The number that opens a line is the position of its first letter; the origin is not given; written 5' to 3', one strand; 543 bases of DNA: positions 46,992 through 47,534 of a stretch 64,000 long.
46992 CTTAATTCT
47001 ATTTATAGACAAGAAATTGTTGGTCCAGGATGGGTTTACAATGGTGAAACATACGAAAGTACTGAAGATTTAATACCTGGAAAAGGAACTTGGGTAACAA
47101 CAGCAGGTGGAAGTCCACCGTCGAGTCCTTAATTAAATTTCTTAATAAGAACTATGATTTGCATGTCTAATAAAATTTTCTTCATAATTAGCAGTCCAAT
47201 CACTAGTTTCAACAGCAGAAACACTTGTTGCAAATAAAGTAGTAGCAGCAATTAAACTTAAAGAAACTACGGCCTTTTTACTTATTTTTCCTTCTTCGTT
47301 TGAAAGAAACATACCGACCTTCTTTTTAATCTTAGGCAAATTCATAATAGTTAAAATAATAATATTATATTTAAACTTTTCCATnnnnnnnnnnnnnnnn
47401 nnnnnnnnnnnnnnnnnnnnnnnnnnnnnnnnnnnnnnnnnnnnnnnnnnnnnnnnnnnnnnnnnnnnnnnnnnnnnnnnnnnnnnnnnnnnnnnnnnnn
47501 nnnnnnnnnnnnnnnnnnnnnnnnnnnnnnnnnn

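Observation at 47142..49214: Compact SPASM radical-SAM maturase cassette with three small ORFs, one a candidate leader-plus-core peptide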

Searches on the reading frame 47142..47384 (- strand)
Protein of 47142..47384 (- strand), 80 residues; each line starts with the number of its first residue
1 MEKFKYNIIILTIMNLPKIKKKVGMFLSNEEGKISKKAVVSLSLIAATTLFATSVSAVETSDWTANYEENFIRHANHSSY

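Call 3: search_protein_families(library=pfam, proteins=[window:47142-47384:-], max_evalue=0.1)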
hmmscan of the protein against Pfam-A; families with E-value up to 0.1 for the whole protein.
window:47142-47384:- (80 aa): 0 families

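Call 4: search_protein_families(library=ncbifam, proteins=[window:47142-47384:-], max_evalue=0.1)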
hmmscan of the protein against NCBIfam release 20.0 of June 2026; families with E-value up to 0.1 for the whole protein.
window:47142-47384:- (80 aa): 4 families
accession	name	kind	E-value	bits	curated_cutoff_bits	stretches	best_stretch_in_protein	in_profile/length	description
NF038309.1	HisXaaSer_A3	equivalog_domain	2e-05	24.3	65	1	16-62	2-50/81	His-Xaa-Ser repeat protein HxsA3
NF004368.0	PRK05738.3-4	equivalog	0.024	14.7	122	1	4-51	52-97/100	50S ribosomal protein L23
NF009291.0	PRK12651.1-1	equivalog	0.056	13.5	228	1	2-49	67-114/159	Na+/H+ antiporter subunit E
NF004365.0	PRK05738.3-1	equivalog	0.082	13.2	166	1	4-52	52-98/100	50S ribosomal protein L23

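Call 14: search_protein_families(library=padloc, proteins=[window:47142-47384:-], max_evalue=0.1)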
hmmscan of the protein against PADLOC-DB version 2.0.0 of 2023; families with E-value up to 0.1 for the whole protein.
window:47142-47384:- (80 aa): 1 family
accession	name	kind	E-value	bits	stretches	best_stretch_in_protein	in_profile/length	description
PDLC03529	REase_II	-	0.027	11.7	1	4-73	140-212/389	Type II restriction enzyme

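Call 19: find_homologous_proteins(query=window:47142-47384:-, max_evalue=0.01)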
Query window:47142-47384:- (80 aa): 2 proteins with E <= 0.01 among 4 candidates.
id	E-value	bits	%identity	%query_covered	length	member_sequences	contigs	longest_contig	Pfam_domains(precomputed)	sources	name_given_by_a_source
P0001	2.1e-43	162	100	100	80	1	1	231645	-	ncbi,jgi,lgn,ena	-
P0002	2.0e-4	39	46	83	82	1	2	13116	-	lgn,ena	-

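Call 21: find_encoding_contigs(protein=P0002, flank=8000, max_places=4)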
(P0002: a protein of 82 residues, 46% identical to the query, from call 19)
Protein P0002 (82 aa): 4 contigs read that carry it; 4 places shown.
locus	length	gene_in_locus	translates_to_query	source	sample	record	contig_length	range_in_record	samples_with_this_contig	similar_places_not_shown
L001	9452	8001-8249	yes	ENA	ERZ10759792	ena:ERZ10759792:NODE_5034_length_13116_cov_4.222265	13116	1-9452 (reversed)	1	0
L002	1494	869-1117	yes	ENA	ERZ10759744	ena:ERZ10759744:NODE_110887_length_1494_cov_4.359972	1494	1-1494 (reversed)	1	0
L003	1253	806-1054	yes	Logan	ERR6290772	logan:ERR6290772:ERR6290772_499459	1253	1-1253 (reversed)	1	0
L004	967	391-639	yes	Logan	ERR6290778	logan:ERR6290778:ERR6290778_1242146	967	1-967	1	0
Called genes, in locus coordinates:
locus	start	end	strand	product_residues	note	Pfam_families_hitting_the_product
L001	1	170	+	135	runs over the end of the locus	PF00075:RNase_H, PF13456:RVT_3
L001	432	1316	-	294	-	PF01944:SpoIIM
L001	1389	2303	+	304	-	PF00924:MS_channel_2nd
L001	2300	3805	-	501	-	PF00587:tRNA-synt_2b, PF03129:HGTP_anticodon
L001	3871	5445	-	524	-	PF03109:ABC1, PF00069:Pkinase (weak), PF01163:RIO1 (weak), PF01636:APH (faint), PF27536:UbiB_helical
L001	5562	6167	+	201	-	PF10294:Methyltransf_16, PF02475:TRM5-TYW2_MTfase, PF03602:Cons_hypoth95, PF05175:MTS, PF06325:PrmA, PF13847:Methyltransf_31, PF08241:Methyltransf_11, PF08242:Methyltransf_12, +4 more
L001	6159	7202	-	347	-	PF00581:Rhodanese, PF26341:AAA_SelU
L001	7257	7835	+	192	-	PF01876:RNase_P_p30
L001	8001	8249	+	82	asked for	-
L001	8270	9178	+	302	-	PF01073:3Beta_HSD, PF01370:Epimerase, PF02719:Polysacc_synt_2, PF04321:RmlD_sub_bind, PF07993:NAD_binding_4 (faint), PF16363:GDP_Man_Dehyd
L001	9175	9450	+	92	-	?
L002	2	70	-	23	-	?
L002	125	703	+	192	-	PF01876:RNase_P_p30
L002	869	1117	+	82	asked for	-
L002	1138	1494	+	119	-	?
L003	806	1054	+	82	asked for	-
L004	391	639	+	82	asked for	-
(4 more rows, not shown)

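Call 22: find_encoding_contigs(protein=P0001, flank=3000, max_places=3)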
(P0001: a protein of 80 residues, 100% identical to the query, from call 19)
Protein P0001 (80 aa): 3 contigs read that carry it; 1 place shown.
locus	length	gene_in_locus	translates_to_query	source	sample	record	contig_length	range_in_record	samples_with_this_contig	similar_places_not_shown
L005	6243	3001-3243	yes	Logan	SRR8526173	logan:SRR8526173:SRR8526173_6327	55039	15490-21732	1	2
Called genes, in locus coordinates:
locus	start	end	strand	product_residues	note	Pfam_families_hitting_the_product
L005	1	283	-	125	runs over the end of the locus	-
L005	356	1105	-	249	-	-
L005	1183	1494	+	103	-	PF27806:HxsD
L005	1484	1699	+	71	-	-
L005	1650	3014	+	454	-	PF13353:Fer4_12, PF04055:Radical_SAM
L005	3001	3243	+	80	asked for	-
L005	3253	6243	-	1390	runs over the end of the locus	-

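Call 35: search_protein_families(library=ncbifam, alignment_id=A2, max_evalue=0.001)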
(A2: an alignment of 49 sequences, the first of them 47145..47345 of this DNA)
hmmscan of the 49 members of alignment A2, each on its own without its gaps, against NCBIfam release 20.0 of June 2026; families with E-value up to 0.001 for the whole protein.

A. member 1, window:47145-47345:- (67 aa): 1 family
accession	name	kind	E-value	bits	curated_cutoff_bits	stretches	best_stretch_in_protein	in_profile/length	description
NF038309.1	HisXaaSer_A3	equivalog_domain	1.2e-05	25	65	1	3-49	2-50/81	His-Xaa-Ser repeat protein HxsA3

B. families by the number of members that match (of 49 scanned): 8 families
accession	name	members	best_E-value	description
NF038309.1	HisXaaSer_A3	48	3.5e-15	His-Xaa-Ser repeat protein HxsA3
NF038313.3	HisXaaSer_A4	31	1.8e-30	His-Xaa-Ser repeat protein HxsA4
TIGR03979.1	His_Ser_Rich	4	6.1e-05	His-Xaa-Ser repeat protein HxsA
NF038329.2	gly_rich_SclB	3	4.5e-07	LPXTG-anchored collagen-like adhesin Scl2/SclB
NF038330.1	adhesin_SclA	3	3.8e-06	LPXTG-anchored collagen-like adhesin Scl1/SclA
NF046116.1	adhesin_Lcl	2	5e-05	collagen-like adhesin Lcl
NF038296.1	HisXaaSer_A2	1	8.6e-05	His-Xaa-Ser repeat protein HxsA2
NF008991.0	PRK12334.2-3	1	0.00099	nucleoside triphosphate pyrophosphohydrolase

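Call 49: search_protein_representatives(alignment_id=A4)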
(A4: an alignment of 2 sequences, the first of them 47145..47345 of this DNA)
Query: 2 sequences, 83 profile positions. Proteins with E-value up to 0.001 (for the whole library): 416; up to 1e-10: 27; up to 1e-30: 1. The best 150 are listed.
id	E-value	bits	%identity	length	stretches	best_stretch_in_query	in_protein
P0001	5.4e-31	122.6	-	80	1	1-83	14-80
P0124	5.4e-16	74.6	-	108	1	3-82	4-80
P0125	2.8e-15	72.3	-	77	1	4-83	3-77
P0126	6.6e-14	67.9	-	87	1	1-82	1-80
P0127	1.2e-13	67.0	-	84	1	1-82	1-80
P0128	6.3e-13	64.8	-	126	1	3-83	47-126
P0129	1.4e-12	63.6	-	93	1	1-81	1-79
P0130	1.7e-12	63.3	-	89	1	2-76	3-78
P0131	1.8e-12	63.3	-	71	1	1-57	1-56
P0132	2.5e-12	62.9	-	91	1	1-82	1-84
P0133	5.8e-12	61.7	-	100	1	3-83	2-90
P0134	6.2e-12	61.6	-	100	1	1-82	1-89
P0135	6.5e-12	61.5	-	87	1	1-82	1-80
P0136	8.5e-12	61.1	-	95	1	1-82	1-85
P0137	1.0e-11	60.9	-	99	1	4-81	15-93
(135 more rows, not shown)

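Call 84: search_protein_families(library=pfam, alignment_id=A2, max_evalue=5)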
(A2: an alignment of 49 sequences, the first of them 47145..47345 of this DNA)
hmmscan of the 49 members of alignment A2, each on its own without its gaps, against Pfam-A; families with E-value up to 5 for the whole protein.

A. member 1, window:47145-47345:- (67 aa): 0 families

B. families by the number of members that match (of 49 scanned): 22 families
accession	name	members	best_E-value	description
PF01391.23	Collagen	10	2e-08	Collagen triple helix repeat (20 copies)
PF03105.24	SPX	3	0.25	SPX domain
PF23020.1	PEX14-like_2nd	2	0.072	Peroxisomal membrane protein PEX14-like, central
PF00523.23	Fusion_gly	1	0.0037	Fusion glycoprotein F0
PF19590.4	TrbL_3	1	0.0088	TrbL/VirB6 plasmid conjugal transfer like protein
PF16760.10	CBM53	1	0.032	Starch/carbohydrate-binding module (family 53)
PF02535.28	Zip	1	0.062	ZIP Zinc transporter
PF21003.3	NucS_N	1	0.077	Endonuclease NucS N-terminal PH-like domain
PF00091.31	Tubulin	1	0.089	Tubulin/FtsZ family, GTPase domain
PF17659.7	RADX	1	0.099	RPA-related protein RADX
PF14773.11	VIGSSK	1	0.1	Helicase-associated putative binding domain, C-terminal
PF21100.3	MCM_C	1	0.1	MCM protein C-terminal winged helix-turn-helix domain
PF05628.17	Borrelia_P13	1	0.11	Borrelia membrane protein P13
PF11833.13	CPP1-like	1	0.11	Protein CHAPERONE-LIKE PROTEIN OF POR1-like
PF01568.27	Molydop_binding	1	0.12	Molydopterin dinucleotide binding domain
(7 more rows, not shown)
